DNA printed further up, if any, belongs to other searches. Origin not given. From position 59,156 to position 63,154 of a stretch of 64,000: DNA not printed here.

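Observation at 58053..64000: Candidate uncharacterised envelope locus: EDL-tailed secreted paralogues, a 1232-aa barrel/SPOR protein, a TerB-like protein and a SPOR lipoprotein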

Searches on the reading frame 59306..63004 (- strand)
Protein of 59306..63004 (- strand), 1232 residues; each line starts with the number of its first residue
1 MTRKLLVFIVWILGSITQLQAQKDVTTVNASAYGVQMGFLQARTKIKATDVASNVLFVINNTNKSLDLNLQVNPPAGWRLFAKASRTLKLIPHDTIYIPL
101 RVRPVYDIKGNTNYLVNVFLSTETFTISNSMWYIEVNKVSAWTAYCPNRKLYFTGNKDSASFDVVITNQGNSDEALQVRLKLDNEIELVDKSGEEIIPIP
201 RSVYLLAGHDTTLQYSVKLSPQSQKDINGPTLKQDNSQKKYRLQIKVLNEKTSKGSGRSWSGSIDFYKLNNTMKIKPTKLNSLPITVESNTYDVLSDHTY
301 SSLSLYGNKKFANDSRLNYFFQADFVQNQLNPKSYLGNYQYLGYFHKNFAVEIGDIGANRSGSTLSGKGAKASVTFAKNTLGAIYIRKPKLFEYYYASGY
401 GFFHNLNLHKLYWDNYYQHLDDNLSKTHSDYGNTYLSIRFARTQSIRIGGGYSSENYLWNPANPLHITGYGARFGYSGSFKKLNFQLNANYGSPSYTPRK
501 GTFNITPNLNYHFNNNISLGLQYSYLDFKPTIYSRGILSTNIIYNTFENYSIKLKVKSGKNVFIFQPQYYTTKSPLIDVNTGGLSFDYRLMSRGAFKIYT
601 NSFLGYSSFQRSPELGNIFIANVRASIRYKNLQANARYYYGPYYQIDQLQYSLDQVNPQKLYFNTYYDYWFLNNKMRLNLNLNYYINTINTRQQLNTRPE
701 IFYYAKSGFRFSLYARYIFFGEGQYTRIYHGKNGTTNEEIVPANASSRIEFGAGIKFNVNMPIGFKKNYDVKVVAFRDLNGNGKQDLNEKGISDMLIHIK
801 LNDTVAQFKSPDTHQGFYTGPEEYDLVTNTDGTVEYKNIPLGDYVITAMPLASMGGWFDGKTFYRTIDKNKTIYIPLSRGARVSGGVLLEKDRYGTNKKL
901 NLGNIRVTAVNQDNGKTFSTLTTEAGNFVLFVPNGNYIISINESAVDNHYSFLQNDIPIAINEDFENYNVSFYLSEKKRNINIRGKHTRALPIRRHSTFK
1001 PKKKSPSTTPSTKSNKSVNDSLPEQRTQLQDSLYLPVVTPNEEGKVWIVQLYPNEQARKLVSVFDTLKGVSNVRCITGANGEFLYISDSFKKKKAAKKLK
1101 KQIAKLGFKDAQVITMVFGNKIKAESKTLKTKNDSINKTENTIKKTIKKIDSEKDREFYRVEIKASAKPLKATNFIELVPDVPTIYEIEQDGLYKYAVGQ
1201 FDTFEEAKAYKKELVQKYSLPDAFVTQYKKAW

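Call 3: search_protein_families(library=pfam, proteins=[window:59306-63004:-], max_evalue=1)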
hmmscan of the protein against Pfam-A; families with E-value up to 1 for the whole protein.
window:59306-63004:- (1232 aa): 5 families
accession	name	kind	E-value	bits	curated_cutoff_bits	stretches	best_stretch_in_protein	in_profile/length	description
PF05036.18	SPOR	-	3.8e-07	30.8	21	1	1180-1225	26-74/76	SPOR domain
PF13620.12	CarboxypepD_reg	-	5.3e-06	27.1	32.3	1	903-942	15-55/82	Carboxypeptidase regulatory-like domain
PF17802.7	SpaA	-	1.2e-05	25.8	23.1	2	895-971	11-86/91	Prealbumin-like fold domain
PF17210.9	SdrD_B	-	0.00027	21.5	29.7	1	775-818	7-50/112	SdrD B-like domain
PF23194.1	NOMO_5th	-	0.16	12.8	27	0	901-948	15-63/89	NOMO fifth transthyretin-like domain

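Call 4: search_protein_families(library=ncbifam, proteins=[window:59306-63004:-], max_evalue=1)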
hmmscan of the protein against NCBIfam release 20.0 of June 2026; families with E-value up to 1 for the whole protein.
window:59306-63004:- (1232 aa): 0 families

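Call 6: search_protein_families(library=phrogs, proteins=[window:59306-63004:-], max_evalue=0.1)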
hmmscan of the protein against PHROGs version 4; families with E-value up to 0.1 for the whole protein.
window:59306-63004:- (1232 aa): 0 families

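Call 8: find_homologous_proteins(query=window:59306-63004:-, max_evalue=0.001)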
Query window:59306-63004:- (1232 aa): 45 proteins with E <= 0.001 among 8000 candidates.
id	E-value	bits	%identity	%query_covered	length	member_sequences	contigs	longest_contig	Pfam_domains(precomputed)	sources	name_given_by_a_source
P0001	0.0e+0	2798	100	100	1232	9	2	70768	PF05036.19,PF13620.13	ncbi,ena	-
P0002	0.0e+0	2011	71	100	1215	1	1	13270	-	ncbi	-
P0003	0.0e+0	1964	70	100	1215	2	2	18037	PF13620.13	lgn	-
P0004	0.0e+0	1961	70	100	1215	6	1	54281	PF13620.13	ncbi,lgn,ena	-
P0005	0.0e+0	1937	69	100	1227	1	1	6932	PF13620.13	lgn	-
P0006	0.0e+0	1882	68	99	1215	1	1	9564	PF13620.13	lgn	-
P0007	0.0e+0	1846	66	100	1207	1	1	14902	-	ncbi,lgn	-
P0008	0.0e+0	1705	62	98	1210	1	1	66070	PF13620.13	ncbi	-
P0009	0.0e+0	1627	59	100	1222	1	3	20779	PF13620.13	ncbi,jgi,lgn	jgi:hypothetical protein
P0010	0.0e+0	1623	58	100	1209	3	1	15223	PF05036.19,PF13620.13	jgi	-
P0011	0.0e+0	1612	58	100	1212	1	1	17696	PF13620.13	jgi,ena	-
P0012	0.0e+0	1581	57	100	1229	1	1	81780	PF05036.19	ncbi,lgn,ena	-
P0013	0.0e+0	1560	57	100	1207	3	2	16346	PF13620.13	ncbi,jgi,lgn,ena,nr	ncbi:MAG: hypothetical protein B6I18_05140 [Bacteroidetes bacterium 4572_112]|nr:MAG: hypothetical p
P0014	0.0e+0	1553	56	100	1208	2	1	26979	PF13620.13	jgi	-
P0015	0.0e+0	1548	56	100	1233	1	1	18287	PF17802.8,PF13620.13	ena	-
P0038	2.6e-234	799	36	91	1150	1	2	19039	PF17210.10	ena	-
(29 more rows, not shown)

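Call 26: search_solved_structures(query=A1, max_evalue=1)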
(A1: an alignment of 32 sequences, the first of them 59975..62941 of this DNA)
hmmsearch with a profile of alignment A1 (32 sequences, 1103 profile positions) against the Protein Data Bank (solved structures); distinct sequences matched with E-value up to 1: 6.
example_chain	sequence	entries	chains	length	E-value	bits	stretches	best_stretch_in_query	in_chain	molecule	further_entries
10ps_A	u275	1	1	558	4.9e-06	27.7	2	717-849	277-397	Serine-aspartate repeat-containing protein D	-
3phs_A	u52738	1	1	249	0.26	12.1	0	813-843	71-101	Cell wall surface anchor family protein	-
6q9a_C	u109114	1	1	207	0.5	11.1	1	431-494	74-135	50S ribosomal protein L3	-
9dyg_D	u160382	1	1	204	0.51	11.1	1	431-494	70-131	Large ribosomal subunit protein uL3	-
5wdt_D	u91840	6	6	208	0.51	11.1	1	431-494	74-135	50S ribosomal protein L3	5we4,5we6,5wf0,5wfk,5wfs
10qm_L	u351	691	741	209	0.51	11.1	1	431-494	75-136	50S ribosomal protein L3 | Large ribosomal subunit protein uL3 | 50S ribosomal protein L36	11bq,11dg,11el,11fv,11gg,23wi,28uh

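Call 30: predict_structure(alignment_id=A1)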
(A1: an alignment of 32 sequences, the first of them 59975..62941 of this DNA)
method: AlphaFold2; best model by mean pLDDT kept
length: 989 residues; sequences in the alignment: 32
mean_pLDDT: 82.8   pTM: 0.53
mean pLDDT of the five models: 82.8, 81.9, 81.4, 81.0, 79.6
residues with pLDDT >= 90: 369; 70-90: 494; 50-70: 47; < 50: 79
segments of 3 or more residues with pLDDT < 50: 1-10, 202-215, 308-314, 784-799, 960-989
pLDDT, mean of each block of 10 residues (from residue 1): 33 80 83 90 86 87 87 89 80 89 82 86 87 77 88 88 84 82 84 85 39 56 86 66 86 76 88 80 89 88 65 63 94 86 88 95 90 88 94 95 90 94 94 89 89 94 96 92 97 95 95 74 91 96 97 91 96 91 95 92 95 96 90 91 95 90 92 95 88 95 80 75 91 89 77 84 81 86 45 32 82 87 84 69 83 83 86 72 86 81 85 87 81 86 80 75 36 39 39
secondary structure, 60 per line:
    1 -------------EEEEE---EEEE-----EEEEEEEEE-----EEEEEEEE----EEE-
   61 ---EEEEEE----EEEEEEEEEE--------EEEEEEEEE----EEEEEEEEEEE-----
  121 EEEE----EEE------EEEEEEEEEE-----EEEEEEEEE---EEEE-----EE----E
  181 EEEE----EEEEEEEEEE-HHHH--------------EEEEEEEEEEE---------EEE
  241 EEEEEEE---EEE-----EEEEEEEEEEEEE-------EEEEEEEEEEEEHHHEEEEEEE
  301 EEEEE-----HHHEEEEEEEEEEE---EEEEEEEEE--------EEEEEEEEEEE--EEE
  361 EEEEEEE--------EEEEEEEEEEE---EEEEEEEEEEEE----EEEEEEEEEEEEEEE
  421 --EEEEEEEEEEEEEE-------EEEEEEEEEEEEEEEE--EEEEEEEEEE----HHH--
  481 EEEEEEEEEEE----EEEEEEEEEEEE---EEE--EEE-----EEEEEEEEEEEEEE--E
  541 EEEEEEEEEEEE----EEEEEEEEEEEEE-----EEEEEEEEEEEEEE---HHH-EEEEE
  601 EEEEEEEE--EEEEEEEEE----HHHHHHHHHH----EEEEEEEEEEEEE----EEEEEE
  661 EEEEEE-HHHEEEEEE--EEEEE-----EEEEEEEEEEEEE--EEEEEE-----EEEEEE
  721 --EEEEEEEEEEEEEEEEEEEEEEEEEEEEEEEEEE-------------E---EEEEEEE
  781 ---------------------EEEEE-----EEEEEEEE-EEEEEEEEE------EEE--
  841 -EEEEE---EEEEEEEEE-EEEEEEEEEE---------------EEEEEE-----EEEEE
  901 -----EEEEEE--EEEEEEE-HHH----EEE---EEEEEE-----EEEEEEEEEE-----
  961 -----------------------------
elements in order (helices of 4 or more, strands of 3 or more residues): E14-18 E22-25 E31-39 E45-52 E57-59 E64-69 E74-83 E92-100 E105-115 E121-124 E129-131 E138-147 E153-161 E165-168 E180-184 E189-198 H200-203 E218-228 E238-247 E251-253 E259-271 E279-290 E294-305 E314-324 E328-336 E345-355 E358-367 E376-386 E390-401 E406-420 E423-436 E444-459 E462-471 E481-491 E496-507 E511-513 E516-518 E524-537 E540-552 E557-569 E575-588 E596-608 E611-619 H624-633 E638-650 E655-666 E671-676 E679-683 E689-701 E704-709 E715-720 E723-756 E774-780 E802-806 E812-819 E821-829 E836-838 E842-846 E850-858 E860-869 E885-890 E896-900 E906-911 E914-920 E929-931 E935-940 E946-955

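Call 70: find_encoding_contigs(protein=P0004, flank=8000, max_places=2)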
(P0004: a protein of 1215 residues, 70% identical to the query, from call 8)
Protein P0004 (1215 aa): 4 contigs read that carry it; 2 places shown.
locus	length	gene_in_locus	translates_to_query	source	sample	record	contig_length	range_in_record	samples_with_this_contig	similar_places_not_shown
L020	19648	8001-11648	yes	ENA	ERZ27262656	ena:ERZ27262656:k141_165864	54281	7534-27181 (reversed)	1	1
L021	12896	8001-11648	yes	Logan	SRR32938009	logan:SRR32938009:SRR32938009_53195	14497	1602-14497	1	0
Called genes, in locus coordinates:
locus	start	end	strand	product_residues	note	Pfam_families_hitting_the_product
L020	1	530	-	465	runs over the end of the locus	PF17127:DUF5106 (weak), PF00578:AhpC-TSA, PF08534:Redoxin, PF00085:Thioredoxin (faint), PF13905:Thioredoxin_8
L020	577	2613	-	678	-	PF07676:PD40, PF00691:OmpA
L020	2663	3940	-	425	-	PF16217:M64_N, PF09471:Peptidase_M64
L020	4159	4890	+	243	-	PF13386:DsbD_2 (weak)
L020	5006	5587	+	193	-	-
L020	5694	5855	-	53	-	-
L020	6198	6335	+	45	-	-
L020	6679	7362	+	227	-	-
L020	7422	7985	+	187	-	-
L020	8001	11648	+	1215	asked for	PF13620:CarboxypepD_reg (faint)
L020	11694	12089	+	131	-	-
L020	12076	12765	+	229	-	-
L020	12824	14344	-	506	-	PF13100:OstA_2, PF06835:LptC (faint), PF13100:OstA_2 (weak), PF03968:LptD_N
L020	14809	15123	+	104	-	PF01910:Thiamine_BP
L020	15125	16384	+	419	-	PF01566:Nramp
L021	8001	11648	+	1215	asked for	PF13620:CarboxypepD_reg (faint)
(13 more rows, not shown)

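Call 71: find_encoding_contigs(protein=P0008, flank=8000, max_places=2)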
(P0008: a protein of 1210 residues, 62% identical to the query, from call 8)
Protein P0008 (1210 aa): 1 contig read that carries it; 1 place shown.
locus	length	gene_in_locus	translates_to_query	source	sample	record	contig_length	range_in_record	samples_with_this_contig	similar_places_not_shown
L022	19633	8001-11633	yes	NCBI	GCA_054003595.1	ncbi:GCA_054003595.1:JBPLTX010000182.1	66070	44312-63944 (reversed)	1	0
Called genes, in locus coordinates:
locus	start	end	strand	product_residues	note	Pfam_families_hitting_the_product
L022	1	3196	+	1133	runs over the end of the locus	PF00149:Metallophos, PF18962:Por_Secre_tail (weak)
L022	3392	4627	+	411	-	PF00675:Peptidase_M16, PF05193:Peptidase_M16_C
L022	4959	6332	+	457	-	PF01212:Beta_elim_lyase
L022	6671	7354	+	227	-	-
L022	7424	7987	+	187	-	-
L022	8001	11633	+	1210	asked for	PF13620:CarboxypepD_reg (faint)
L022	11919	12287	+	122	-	-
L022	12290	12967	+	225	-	-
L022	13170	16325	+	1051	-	PF12895:ANAPC3 (faint), PF13176:TPR_7 (faint), PF13424:TPR_12 (faint), PF00515:TPR_1 (faint), PF07719:TPR_2 (faint), PF14559:TPR_19 (faint), PF13174:TPR_6 (faint), PF13428:TPR_14 (faint), +4 more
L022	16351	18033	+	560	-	-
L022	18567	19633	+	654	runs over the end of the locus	PF02518:HATPase_c, PF00204:DNA_gyraseB, PF01751:Toprim, PF00986:DNA_gyraseB_C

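Call 73: search_protein_representatives(alignment_id=A1)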
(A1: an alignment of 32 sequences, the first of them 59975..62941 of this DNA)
Query: 32 sequences, 1103 profile positions. Proteins with E-value up to 0.001 (for the whole library): 4410; up to 1e-10: 1767; up to 1e-30: 568. The best 150 are listed.
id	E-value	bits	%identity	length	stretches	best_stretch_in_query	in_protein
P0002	0.0e+00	1768.4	-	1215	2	1-1103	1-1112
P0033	0.0e+00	1478.8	-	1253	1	4-1102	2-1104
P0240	0.0e+00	1350.7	-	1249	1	7-1102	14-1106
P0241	0.0e+00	1262.3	-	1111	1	5-1103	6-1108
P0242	0.0e+00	1261.2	-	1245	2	4-1102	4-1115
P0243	0.0e+00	1247.2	-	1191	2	24-1098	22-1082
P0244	0.0e+00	1099.5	-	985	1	30-991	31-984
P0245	0.0e+00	1033.2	-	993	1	27-988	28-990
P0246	0.0e+00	1025.1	-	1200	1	1-1009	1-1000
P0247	4.8e-292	988.1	-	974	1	12-983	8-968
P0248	7.0e-289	977.6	-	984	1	15-985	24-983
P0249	7.5e-286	967.6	-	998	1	10-1003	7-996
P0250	8.2e-285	964.2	-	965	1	10-984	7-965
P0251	8.6e-272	921.0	-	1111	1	12-1014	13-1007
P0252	9.5e-271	917.6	-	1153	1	10-1027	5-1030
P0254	2.8e-243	826.6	-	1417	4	26-1100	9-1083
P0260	2.4e-212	724.2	-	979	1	6-984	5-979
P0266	1.2e-194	665.6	-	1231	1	27-1006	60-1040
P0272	5.1e-182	623.8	-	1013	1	35-984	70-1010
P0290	3.6e-165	568.0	-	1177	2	96-1092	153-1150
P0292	3.6e-163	561.4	-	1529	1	21-1006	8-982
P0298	2.8e-158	545.2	-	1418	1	37-987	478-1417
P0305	9.4e-153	526.9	-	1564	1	33-988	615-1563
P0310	6.5e-149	514.2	-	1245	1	25-1010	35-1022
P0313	8.8e-147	507.1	-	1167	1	14-1004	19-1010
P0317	8.4e-144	497.2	-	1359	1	6-999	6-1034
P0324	1.0e-135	470.5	-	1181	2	11-1010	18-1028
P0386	9.3e-90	318.3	-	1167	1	7-994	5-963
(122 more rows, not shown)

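Call 74: find_encoding_contigs(protein=P0260, flank=6000, max_places=2)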
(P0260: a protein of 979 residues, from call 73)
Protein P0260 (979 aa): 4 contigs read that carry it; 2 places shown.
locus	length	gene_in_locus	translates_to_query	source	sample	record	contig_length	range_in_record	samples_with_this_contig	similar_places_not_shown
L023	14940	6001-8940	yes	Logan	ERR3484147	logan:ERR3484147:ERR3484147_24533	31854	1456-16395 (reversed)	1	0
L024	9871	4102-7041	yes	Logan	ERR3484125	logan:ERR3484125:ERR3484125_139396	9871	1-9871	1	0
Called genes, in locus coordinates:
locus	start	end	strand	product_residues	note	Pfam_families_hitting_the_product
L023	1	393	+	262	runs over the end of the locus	-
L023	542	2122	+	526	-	PF18962:Por_Secre_tail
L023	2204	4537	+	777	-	-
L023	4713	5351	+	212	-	-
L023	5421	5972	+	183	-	-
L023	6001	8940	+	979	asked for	PF17210:SdrD_B (weak), PF13620:CarboxypepD_reg (faint)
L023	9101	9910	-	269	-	PF22076:Cep192_D6 (faint)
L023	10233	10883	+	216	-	PF00440:TetR_N (weak)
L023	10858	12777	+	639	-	PF00515:TPR_1 (faint), PF07719:TPR_2 (faint), PF13176:TPR_7 (faint), PF13374:TPR_10 (faint), PF13424:TPR_12 (weak), PF07730:HisKA_3, PF13581:HATPase_c_2 (faint), PF02518:HATPase_c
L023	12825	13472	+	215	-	PF00072:Response_reg, PF00196:GerE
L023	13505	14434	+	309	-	-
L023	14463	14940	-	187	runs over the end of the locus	-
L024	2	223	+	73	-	?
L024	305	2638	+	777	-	-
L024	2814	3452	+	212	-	-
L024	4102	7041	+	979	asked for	PF17210:SdrD_B (weak), PF13620:CarboxypepD_reg (faint)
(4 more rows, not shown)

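Call 75: find_encoding_contigs(protein=P0386, flank=6000, max_places=2)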
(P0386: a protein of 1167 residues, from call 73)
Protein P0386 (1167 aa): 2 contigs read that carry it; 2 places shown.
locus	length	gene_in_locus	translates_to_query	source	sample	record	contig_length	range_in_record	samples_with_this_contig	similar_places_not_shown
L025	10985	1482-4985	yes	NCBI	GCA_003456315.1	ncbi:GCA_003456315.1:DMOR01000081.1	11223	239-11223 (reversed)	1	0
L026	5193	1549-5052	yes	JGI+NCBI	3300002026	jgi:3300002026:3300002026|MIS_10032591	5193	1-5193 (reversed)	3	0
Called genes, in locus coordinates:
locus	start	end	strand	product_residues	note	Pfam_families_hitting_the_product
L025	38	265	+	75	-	-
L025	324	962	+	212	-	-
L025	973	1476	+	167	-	-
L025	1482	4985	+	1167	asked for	PF17210:SdrD_B (faint), PF13620:CarboxypepD_reg (faint)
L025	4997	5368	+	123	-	PF09345:SiaC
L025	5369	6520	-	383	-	PF19788:DUF6272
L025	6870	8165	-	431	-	PF19788:DUF6272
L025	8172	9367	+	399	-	PF03023:MurJ (weak), PF01554:MatE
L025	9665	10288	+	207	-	PF13532:2OG-FeII_Oxy_2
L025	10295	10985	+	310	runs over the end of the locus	PF08902:DUF1848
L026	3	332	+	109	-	?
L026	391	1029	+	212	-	-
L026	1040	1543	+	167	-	-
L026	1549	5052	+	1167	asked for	PF17210:SdrD_B (faint), PF13620:CarboxypepD_reg (faint)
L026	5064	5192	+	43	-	?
